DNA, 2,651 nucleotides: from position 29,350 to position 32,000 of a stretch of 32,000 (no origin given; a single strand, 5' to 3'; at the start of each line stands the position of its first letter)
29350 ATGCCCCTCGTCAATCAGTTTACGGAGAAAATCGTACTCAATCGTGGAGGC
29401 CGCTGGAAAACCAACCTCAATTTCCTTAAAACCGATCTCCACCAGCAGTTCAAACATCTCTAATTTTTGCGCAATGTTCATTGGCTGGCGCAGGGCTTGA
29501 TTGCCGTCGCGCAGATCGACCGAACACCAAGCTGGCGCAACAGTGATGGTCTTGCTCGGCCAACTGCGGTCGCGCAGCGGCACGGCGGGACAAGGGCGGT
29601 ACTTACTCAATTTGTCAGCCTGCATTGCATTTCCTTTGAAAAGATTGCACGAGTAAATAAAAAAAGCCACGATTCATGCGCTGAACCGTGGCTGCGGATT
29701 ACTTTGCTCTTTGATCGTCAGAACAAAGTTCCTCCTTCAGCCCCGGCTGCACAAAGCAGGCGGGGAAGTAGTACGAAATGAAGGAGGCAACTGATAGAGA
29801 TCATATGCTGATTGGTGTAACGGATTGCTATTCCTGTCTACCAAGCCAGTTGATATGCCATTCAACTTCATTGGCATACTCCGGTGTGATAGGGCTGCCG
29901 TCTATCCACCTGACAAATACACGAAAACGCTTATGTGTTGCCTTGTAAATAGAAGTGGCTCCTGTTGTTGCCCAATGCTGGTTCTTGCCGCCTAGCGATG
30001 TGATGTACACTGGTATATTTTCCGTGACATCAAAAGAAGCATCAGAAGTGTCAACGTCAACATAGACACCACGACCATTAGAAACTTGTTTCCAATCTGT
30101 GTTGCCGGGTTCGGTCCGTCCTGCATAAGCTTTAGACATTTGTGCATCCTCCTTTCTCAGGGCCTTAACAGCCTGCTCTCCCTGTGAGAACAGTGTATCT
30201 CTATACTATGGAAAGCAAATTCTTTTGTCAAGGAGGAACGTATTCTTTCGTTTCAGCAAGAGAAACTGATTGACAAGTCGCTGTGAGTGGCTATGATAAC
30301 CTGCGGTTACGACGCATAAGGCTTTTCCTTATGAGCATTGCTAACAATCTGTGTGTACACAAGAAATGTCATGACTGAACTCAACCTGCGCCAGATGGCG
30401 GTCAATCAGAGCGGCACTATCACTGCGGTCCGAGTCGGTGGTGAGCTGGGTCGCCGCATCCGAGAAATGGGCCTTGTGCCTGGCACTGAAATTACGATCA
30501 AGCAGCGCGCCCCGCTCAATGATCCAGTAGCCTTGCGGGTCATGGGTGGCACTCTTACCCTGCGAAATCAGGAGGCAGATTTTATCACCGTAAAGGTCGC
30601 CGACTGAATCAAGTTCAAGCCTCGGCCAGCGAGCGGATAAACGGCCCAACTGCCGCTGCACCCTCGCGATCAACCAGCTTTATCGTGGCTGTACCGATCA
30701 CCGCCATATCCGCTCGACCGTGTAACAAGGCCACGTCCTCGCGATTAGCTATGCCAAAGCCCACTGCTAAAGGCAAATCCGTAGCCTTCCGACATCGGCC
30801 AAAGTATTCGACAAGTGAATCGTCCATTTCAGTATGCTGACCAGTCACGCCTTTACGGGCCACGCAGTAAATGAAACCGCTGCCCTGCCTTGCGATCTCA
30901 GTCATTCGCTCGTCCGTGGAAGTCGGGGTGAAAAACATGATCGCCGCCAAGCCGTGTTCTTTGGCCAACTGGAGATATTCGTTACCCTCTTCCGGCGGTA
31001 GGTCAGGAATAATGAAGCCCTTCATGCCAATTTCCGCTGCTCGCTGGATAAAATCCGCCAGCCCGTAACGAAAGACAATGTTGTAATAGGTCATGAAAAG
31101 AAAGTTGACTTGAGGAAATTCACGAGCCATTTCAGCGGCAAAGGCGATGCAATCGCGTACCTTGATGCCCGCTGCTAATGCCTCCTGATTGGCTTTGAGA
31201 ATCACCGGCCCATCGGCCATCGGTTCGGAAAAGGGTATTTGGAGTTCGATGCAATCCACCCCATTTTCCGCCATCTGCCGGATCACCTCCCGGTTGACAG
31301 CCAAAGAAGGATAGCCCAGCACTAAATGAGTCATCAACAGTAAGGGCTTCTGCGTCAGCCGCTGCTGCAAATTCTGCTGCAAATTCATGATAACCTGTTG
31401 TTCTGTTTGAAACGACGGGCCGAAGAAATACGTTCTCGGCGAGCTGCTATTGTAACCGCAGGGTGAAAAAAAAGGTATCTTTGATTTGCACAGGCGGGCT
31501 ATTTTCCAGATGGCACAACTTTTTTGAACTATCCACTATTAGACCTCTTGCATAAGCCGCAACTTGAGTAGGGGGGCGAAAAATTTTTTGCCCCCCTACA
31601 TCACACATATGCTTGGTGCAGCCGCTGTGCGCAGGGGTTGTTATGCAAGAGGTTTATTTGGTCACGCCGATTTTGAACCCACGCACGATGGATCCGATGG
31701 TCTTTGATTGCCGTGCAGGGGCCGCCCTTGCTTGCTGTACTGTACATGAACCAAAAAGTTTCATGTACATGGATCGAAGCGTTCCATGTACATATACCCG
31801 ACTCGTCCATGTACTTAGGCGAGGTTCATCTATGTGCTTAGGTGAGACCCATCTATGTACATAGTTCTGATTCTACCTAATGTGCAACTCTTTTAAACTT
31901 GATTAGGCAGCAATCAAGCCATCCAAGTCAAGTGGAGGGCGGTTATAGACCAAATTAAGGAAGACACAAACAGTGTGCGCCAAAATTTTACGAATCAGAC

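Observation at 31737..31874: Second 6 x 23-bp array (core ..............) at the window edge, sharing period and half-site with the 2.3-kb array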

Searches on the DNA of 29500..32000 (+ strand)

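Call 8: search_rna_families(source=window, start=29500, end=32000, threshold=evalue, max_evalue=1, show_alignments=2)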
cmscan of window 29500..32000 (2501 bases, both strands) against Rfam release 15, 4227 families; matches with E-value up to 1: 0.
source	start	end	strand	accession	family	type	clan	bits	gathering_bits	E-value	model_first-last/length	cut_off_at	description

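Call 63: search_dna_similar(query=window:31690-31880:+, collection=plasmids, mode=distant, max_rows=10, max_evalue=0.01)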
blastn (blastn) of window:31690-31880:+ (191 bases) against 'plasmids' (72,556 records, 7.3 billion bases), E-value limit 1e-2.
No match.
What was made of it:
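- There is no match to 72,556 plasmids (call 63).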

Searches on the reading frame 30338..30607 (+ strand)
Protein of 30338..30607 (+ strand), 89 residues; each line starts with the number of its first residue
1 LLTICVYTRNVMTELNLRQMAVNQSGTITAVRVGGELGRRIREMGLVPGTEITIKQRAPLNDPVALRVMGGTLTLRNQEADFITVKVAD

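Call 10: search_protein_families(library=pfam, proteins=[window:30338-30607:+], max_evalue=0.01)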
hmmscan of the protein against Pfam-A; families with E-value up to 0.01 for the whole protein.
window:30338-30607:+ (89 aa): 1 family
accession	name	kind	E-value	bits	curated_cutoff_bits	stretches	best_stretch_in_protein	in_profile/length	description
PF04023.20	FeoA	-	1.7e-19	70.1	23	1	16-86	2-73/74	FeoA domain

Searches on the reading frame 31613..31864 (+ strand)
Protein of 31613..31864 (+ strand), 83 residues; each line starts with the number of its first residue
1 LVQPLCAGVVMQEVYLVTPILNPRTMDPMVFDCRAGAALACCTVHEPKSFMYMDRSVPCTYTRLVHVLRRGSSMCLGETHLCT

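Call 10: search_protein_families(library=pfam, proteins=[window:31613-31864:+], max_evalue=0.01)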
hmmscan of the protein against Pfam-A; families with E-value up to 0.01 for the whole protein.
window:31613-31864:+ (83 aa): 0 families

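Call 85: search_protein_representatives(protein=window:31613-31864:+)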
Query: 83 residues. Proteins with E-value up to 0.001 (for the whole library): 1; up to 1e-10: 1; up to 1e-30: 1. The best 1 are listed.
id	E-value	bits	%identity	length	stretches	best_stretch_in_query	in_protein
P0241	3.3e-44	164.4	100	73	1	11-83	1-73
